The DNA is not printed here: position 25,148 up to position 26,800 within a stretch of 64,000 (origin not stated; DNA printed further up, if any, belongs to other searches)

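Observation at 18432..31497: Ten-gene operon that looks like an undescribed Arn-like 'protect-flip-deprotect-transfer' amino-sugar modification system using acetyl instead of formyl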

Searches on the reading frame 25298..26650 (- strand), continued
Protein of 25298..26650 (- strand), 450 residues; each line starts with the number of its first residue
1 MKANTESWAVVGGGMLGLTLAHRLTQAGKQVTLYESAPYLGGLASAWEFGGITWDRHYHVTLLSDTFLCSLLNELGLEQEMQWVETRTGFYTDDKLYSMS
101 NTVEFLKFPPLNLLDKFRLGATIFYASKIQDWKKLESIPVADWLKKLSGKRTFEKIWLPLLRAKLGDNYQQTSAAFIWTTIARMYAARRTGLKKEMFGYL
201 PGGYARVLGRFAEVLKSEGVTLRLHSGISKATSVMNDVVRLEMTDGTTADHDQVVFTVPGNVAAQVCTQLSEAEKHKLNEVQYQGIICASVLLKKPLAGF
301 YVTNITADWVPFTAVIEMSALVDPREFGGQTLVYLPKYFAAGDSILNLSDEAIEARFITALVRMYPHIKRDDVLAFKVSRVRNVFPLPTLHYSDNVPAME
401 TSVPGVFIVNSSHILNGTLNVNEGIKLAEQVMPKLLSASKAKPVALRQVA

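Call 28: search_protein_families(library=pfam, proteins=[L028:3933-5159:+, L027:17864-19405:+, L079:9376-10698:+, L012:13975-15639:+, L028:11301-11999:+, L057:12370-13326:+, L068:5062-5868:+, L068:12360-13388:+, L080:13039-14541:+, L027:16194-17867:+], max_evalue=0.01)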
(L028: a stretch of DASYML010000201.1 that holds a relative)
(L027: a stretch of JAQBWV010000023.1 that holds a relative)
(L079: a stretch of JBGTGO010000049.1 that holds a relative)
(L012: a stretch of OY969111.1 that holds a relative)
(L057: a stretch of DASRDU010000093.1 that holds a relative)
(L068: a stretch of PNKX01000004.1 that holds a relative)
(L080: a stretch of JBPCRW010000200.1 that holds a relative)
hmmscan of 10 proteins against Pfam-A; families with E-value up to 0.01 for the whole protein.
L028:3933-5159:+ (408 aa): 2 families
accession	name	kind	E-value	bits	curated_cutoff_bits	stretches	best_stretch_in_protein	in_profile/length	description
PF02350.25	Epimerase_2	-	2.5e-93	313.2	30.6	1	56-392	8-346/347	UDP-N-acetylglucosamine 2-epimerase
PF13579.12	Glyco_trans_4_4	-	0.00025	21.9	29.7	1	101-199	58-157/158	Glycosyl transferase 4-like domain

L027:17864-19405:+ (513 aa): 1 family
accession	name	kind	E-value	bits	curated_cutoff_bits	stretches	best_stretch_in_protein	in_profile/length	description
PF13231.12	PMT_2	-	1.4e-07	32.3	26.1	1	64-228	2-157/160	Dolichyl-phosphate-mannose-protein mannosyltransferase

L079:9376-10698:+ (440 aa): 8 families
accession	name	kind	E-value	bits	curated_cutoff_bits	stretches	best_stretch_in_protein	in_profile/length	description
PF01593.30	Amino_oxidase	-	1.3e-25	91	19.8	1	14-407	1-413/443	Flavin containing amine oxidoreductase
PF13450.12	NAD_binding_8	-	4.6e-12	46.5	21.9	1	9-62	1-53/68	NAD(P)-binding Rossmann-like domain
PF01266.30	DAO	-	7.7e-08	32.7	27.9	1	7-46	2-40/353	FAD dependent oxidoreductase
PF03275.19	GLF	-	3.1e-05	24.2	26.3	1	200-358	40-180/203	UDP-galactopyranose mutase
PF07992.20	Pyr_redox_2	-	0.00019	21.4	26.1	1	6-41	2-37/291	Pyridine nucleotide-disulphide oxidoreductase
PF00890.30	FAD_binding_2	-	0.0012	18.5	20.4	1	8-41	3-36/414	FAD binding domain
PF01946.23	Thi4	-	0.0076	15.9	26.2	0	4-35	17-49/235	Thi4 family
PF01494.25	FAD_binding_3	-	0.0087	15.8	22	0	6-35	3-32/349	FAD binding domain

L012:13975-15639:+ (554 aa): 1 family
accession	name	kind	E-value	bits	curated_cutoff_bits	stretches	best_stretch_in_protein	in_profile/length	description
PF13231.12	PMT_2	-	2.2e-14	54.4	26.1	1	81-235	3-157/160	Dolichyl-phosphate-mannose-protein mannosyltransferase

L028:11301-11999:+ (232 aa): 8 families
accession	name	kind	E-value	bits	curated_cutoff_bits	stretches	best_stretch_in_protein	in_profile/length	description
PF08241.18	Methyltransf_11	-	3.6e-18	66.4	21.2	1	65-159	1-95/95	Methyltransferase domain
PF13649.12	Methyltransf_25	-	8.9e-13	49.2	27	1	65-155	2-97/97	Methyltransferase domain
PF13489.12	Methyltransf_23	-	2.6e-11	44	27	1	53-164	13-121/164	Methyltransferase domain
PF08242.18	Methyltransf_12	-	4.3e-08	34.2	30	1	65-157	1-98/98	Methyltransferase domain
PF13847.12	Methyltransf_31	-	3.8e-07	30.3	27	1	60-163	3-113/145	Methyltransferase domain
PF01209.24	Ubie_methyltran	-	2.7e-06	27.4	20.1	1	52-161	39-153/233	ubiE/COQ5 methyltransferase family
PF05401.17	NodS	-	0.00072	19.9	24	1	46-161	28-146/201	Nodulation protein S (NodS)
PF08003.17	Methyltransf_9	-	0.0035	16.8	23.8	1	49-161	104-219/315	Protein of unknown function (DUF1698)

L057:12370-13326:+ (318 aa): 1 family
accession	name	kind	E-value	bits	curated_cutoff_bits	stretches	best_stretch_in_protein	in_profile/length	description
PF01040.23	UbiA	-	2.1e-16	60.4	34.2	1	61-285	22-244/250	UbiA prenyltransferase family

L068:5062-5868:+ (268 aa): 1 family
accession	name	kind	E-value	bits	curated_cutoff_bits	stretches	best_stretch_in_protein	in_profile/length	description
PF03808.19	Glyco_tran_WecG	-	7.2e-53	179.3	27.4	1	63-232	2-168/168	Glycosyl transferase WecG/TagA/CpsF family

L068:12360-13388:+ (342 aa): 1 family
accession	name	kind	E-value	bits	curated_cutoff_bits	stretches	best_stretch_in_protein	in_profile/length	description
PF13469.12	Sulfotransfer_3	-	5.4e-13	50.1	27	1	68-294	1-206/216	Sulfotransferase family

L080:13039-14541:+ (500 aa): 1 family
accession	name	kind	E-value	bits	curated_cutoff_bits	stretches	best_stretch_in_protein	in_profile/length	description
PF20604.3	DUF6798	-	3.7e-06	27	26.9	1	378-428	7-59/61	Domain of unknown function (DUF6798)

L027:16194-17867:+ (557 aa): 1 family
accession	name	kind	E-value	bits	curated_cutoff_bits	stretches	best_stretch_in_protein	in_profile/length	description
PF13231.12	PMT_2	-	9.1e-13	49.2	26.1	1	94-222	4-132/160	Dolichyl-phosphate-mannose-protein mannosyltransferase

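Call 44: predict_structure(alignment_id=A1)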
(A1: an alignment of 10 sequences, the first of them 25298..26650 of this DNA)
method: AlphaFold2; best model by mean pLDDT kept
length: 450 residues; sequences in the alignment: 10
mean_pLDDT: 68.5   pTM: 0.64
mean pLDDT of the five models: 68.5, 65.6, 64.9, 64.7, 57.3
residues with pLDDT >= 90: 46; 70-90: 169; 50-70: 171; < 50: 64
segments of 3 or more residues with pLDDT < 50: 1-3, 42-46, 55-64, 181-196, 386-391, 413-419, 443-450
pLDDT, mean of each block of 10 residues (from residue 1): 69 82 92 79 51 50 59 81 59 60 51 56 58 67 72 64 58 60 38 46 67 90 86 82 90 82 69 70 70 78 66 73 64 78 82 90 86 86 52 52 76 48 75 78 41
secondary structure, 60 per line:
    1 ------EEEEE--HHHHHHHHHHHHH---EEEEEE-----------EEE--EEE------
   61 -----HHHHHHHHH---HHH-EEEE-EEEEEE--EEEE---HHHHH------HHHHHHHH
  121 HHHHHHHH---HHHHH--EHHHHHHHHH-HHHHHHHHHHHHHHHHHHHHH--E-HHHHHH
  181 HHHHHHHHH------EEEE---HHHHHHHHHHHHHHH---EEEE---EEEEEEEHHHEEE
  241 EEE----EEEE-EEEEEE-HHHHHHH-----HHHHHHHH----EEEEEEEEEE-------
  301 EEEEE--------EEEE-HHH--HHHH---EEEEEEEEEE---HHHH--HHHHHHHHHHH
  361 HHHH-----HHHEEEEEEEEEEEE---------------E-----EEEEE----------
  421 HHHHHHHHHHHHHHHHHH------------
elements in order: E7-11 H14-26 E30-35 E47-49 E52-54 H66-74 E82-85 E87-92 E95-98 H102-106 H113-128 H132-136 H140-148 H150-170 H175-189 E196-199 H203-217 E221-224 E228-234 E238-243 E248-251 E253-258 H260-266 H272-279 E284-293 E301-305 E314-317 H324-327 E331-340 H344-347 H350-364 E373-384 E406-410 H421-438

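Call 46: fold_search(model_id=the predicted structure, library=pdb)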
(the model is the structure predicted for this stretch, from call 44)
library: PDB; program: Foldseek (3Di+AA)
matches with E <= 10: 1960; with E <= 0.001: 1016
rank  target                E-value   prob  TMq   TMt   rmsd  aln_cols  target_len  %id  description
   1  2ivd_B                1.2e-21  1.00  0.69  0.69   5.8       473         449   17  Structure of protoporphyrinogen oxidase from Myxococcus xanthus with acifluorfen (released 2006-10-17)
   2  9a78_B                1.3e-21  1.00  0.65  0.63   6.2       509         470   18  Integrative model of SYFB-CGOX by crosslinking MS and deep learning (released 2024-09-18)
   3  2ive_A                5.4e-21  1.00  0.68  0.68   6.0       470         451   18  Structure of protoporphyrinogen oxidase from Myxococcus xanthus (released 2006-10-17)
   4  2ive_B                9.0e-21  1.00  0.70  0.70   5.7       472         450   18  Structure of protoporphyrinogen oxidase from Myxococcus xanthus (released 2006-10-17)
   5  5mog_A                1.1e-20  1.00  0.71  0.69   5.6       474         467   19  Oryza sativa phytoene desaturase inhibited by norflurazon (released 2017-07-12)
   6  5mog_C                1.1e-20  1.00  0.71  0.69   5.6       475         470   19  Oryza sativa phytoene desaturase inhibited by norflurazon (released 2017-07-12)
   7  2ivd_A                1.1e-20  1.00  0.68  0.69   5.8       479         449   18  Structure of protoporphyrinogen oxidase from Myxococcus xanthus with acifluorfen (released 2006-10-17)
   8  3i6d_A                1.5e-20  1.00  0.62  0.67   6.3       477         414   16  Crystal structure of PPO from bacillus subtilis with AF (released 2009-12-08)
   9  5mog_B                1.6e-20  1.00  0.72  0.69   5.6       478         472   19  Oryza sativa phytoene desaturase inhibited by norflurazon (released 2017-07-12)
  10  5mog_E                2.3e-20  1.00  0.71  0.69   5.6       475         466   19  Oryza sativa phytoene desaturase inhibited by norflurazon (released 2017-07-12)
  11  3i6d_B                3.8e-20  1.00  0.62  0.66   6.6       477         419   16  Crystal structure of PPO from bacillus subtilis with AF (released 2009-12-08)
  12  3ka7                  7.1e-20  1.00  0.67  0.71   5.3       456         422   18  Crystal Structure of an oxidoreductase from Methanosarcina mazei. Northeast Structural Genomics Consortium target id MaR (released 2009-11-17)
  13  3lov                  1.6e-19  1.00  0.65  0.65   6.8       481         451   16  Crystal structure of Putative protoporphyrinogen oxidase (YP_001813199.1) from Exiguobacterium sp. 255-15 at 2.06 A reso (released 2010-02-23)
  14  4ivm                  6.9e-18  1.00  0.66  0.64   6.1       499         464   15  Structure of human protoporphyrinogen IX oxidase(R59G) (released 2013-03-06)
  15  3nks                  6.9e-18  1.00  0.66  0.64   6.2       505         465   16  Structure of human protoporphyrinogen IX oxidase (released 2011-04-20)
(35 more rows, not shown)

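Call 55: search_protein_families(library=ncbifam, proteins=[L003:15941-17434:+, L003:14897-15871:+, L048:12330-14312:+, L071:3390-5225:+, L047:13080-14660:+, L027:17864-19405:+, L012:13975-15639:+, L048:11332-12387:+], max_evalue=0.001)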
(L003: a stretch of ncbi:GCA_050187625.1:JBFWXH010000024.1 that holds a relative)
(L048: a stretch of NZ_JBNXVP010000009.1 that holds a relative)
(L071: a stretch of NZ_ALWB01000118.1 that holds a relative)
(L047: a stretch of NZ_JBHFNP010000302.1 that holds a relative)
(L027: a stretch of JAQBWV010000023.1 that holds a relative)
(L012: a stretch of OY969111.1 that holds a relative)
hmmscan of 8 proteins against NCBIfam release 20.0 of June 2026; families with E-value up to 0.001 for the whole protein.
L003:15941-17434:+ (497 aa): 0 families

L003:14897-15871:+ (324 aa): 5 families
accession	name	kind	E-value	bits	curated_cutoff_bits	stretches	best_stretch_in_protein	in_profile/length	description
TIGR00950.1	2A78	equivalog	1e-19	71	230.2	1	28-293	1-263/264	carboxylate/amino acid/amine transporter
NF008523.0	PRK11453.1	equivalog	9e-18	64.9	472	1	20-295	8-284/299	O-acetylserine/cysteine exporter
NF008432.0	PRK11272.1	equivalog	7.4e-14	51.7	270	1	18-303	13-292/294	drug/metabolite exporter YedA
NF050091.1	ArAmAcExpYddG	equivalog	1.4e-07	31.3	300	1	34-185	22-174/285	aromatic amino acid exporter YddG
TIGR03340.1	phn_DUF6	hypoth_equivalog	7.8e-06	25.7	288.15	1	113-295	99-280/281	phosphonate utilization associated putative membrane protein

L048:12330-14312:+ (660 aa): 0 families

L071:3390-5225:+ (611 aa): 0 families

L047:13080-14660:+ (526 aa): 0 families

L027:17864-19405:+ (513 aa): 0 families

L012:13975-15639:+ (554 aa): 1 family
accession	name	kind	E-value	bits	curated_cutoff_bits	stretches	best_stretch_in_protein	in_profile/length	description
TIGR03663.1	TIGR03663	subfamily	3.8e-06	26.2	126.25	1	82-211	53-184/435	flippase activity-associated protein Agl23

L048:11332-12387:+ (351 aa): 0 families

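Call 72: search_dna_similar(query=window:25298-26650:-, collection=plasmids, mode=protein, max_evalue=1e-20, max_rows=15)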
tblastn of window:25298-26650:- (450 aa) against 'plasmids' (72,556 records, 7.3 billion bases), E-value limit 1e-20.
Records with a match: 8; places in all: 8; records where one place covers at least 80% of the query: 8.
Best place of each record, by identity: <60% 8.
By first word of the organism name: Rhizobium 4; Embleya 1; Burkholderia 1; Agrobacterium 1; Rhodobacteraceae 1.
By predicted mobility (MOB-suite, as given by PLSDB): non-mobilizable 6; mobilizable 1; conjugative 1.
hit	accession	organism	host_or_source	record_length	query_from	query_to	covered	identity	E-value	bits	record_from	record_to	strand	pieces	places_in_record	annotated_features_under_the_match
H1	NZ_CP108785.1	Embleya sp. NBC_00888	-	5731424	10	426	93%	29.6%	6e-55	204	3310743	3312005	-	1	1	none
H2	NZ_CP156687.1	Burkholderia stagnalis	Bacterial cells,soils collected in ...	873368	2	436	97%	28.0%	2e-51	194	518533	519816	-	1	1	NAD(P)/FAD-dependent oxidoreductase | GtrA family protein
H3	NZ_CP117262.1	Rhizobium tumorigenes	Rubus sp.,pure bacterial culture,Aerial ...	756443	4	432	95%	26.7%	6e-42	166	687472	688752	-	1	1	NAD(P)/FAD-dependent oxidoreductase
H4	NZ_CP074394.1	Agrobacterium salinitolerans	Cotton,tiaaue sample,root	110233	18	448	96%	26.4%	1e-43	171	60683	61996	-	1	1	NAD(P)/FAD-dependent oxidoreductase | GtrA family protein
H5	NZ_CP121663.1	Rhizobium sp. CB3090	Gliricidia sp.,cell culture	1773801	1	426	95%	26.5%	7e-46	177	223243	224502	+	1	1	record has no annotation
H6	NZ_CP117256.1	Rhizobium tumorigenes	Rubus sp.,pure bacterial culture,Aerial ...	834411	18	432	92%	27.1%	7e-44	172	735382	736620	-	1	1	NAD(P)/FAD-dependent oxidoreductase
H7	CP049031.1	Rhodobacteraceae bacterium SC52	Apostichopus japonicus,pure ...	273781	28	435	91%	27.5%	4e-52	196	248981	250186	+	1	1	NAD(P)/FAD-dependent oxidoreductase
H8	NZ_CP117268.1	Rhizobium rhododendri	Rhododendron sp.,pure bacterial ...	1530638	18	426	91%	27.3%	3e-46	179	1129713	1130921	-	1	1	record has no annotation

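Call 73: get_annotated_region(hit=H2, flank=8000)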
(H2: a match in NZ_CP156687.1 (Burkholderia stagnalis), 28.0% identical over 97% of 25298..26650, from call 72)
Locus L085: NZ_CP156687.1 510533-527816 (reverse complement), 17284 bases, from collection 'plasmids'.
description: Burkholderia stagnalis strain YJ-2 plasmid plas2, complete sequence
organism: Burkholderia stagnalis (NCBI taxid 1503054)
taxonomy: Bacteria; Pseudomonadota; Betaproteobacteria; Burkholderiales; Burkholderiaceae; Burkholderia; Burkholderia stagnalis
host: -; source: Bacterial cells,soils collected in Guangdong Province, China; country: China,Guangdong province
typing (MOB-suite, as given by PLSDB): non-mobilizable
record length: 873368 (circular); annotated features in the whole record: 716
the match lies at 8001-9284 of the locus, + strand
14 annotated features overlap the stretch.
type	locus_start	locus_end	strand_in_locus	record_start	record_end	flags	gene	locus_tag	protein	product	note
CDS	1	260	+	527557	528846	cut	-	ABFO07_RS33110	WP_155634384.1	nucleotide disphospho-sugar-binding domain-containing protein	-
CDS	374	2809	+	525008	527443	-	-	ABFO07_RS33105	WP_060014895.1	hypothetical protein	-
CDS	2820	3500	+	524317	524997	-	-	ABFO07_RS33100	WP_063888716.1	class I SAM-dependent methyltransferase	-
CDS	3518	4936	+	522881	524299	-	-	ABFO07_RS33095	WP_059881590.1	UbiA family prenyltransferase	-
CDS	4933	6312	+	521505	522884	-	-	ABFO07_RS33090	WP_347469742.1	FAD-binding oxidoreductase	-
CDS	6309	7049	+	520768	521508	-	-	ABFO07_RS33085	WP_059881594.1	SDR family oxidoreductase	-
CDS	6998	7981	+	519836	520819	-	-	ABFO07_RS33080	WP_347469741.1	SDR family oxidoreductase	-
CDS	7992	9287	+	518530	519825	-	-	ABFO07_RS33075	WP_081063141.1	NAD(P)/FAD-dependent oxidoreductase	-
CDS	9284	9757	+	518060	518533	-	-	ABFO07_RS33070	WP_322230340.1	GtrA family protein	GO:0000271 - polysaccharide biosynthetic process [Evidence IEA]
CDS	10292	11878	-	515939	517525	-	-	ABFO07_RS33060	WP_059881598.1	glycosyl hydrolase family 18 protein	GO:0005975 - carbohydrate metabolic process [Evidence IEA]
CDS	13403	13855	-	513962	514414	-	fabZ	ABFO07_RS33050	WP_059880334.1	3-hydroxyacyl-ACP dehydratase FabZ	-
CDS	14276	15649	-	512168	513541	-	-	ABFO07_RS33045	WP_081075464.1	ATP-binding protein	-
CDS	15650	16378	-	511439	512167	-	-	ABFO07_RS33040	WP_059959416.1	response regulator transcription factor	GO:0000160 - phosphorelay signal transduction system [Evidence IEA]; GO:0006355 - regulation of DNA-templated ...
CDS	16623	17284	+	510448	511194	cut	-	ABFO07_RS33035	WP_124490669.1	MipA/OmpV family protein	-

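Call 74: get_annotated_region(hit=H4, flank=8000)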
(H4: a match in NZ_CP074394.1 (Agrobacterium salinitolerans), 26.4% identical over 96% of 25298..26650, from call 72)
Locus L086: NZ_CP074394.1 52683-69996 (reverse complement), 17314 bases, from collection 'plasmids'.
description: Agrobacterium salinitolerans strain DG3-1 plasmid pDG3-1a, complete sequence
organism: Agrobacterium salinitolerans (NCBI taxid 1183413)
taxonomy: Bacteria; Pseudomonadota; Alphaproteobacteria; Hyphomicrobiales; Rhizobiaceae; Agrobacterium; Agrobacterium salinitolerans
host: -; source: Cotton,tiaaue sample,root; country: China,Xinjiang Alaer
typing (MOB-suite, as given by PLSDB): conjugative; relaxase MOBP; mating-pair formation MPF_T
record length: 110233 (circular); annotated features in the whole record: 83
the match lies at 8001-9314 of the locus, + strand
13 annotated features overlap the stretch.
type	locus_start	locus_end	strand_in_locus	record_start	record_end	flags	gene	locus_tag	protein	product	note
CDS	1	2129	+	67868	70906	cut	-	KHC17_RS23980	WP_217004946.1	glycosyltransferase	-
CDS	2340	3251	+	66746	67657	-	-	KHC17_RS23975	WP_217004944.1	class I SAM-dependent methyltransferase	-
CDS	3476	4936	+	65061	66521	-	-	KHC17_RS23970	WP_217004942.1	UbiA family prenyltransferase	-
CDS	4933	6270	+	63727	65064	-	-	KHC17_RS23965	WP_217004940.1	FAD-binding oxidoreductase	-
CDS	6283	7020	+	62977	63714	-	-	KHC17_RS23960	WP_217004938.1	SDR family NAD(P)-dependent oxidoreductase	-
CDS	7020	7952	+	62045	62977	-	-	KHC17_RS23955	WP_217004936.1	NAD-dependent epimerase/dehydratase family protein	-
CDS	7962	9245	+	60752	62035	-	-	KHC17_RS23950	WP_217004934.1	NAD(P)/FAD-dependent oxidoreductase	-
CDS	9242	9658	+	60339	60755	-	-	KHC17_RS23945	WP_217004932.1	GtrA family protein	-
CDS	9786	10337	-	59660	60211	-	-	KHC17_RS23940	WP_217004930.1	hypothetical protein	-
CDS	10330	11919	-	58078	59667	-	-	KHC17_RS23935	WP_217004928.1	hypothetical protein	-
CDS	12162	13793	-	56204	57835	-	-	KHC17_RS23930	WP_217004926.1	hypothetical protein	-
CDS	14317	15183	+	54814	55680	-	-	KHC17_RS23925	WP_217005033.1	IS3 family transposase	-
CDS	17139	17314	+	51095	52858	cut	-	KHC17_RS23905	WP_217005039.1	ABC transporter ATP-binding protein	-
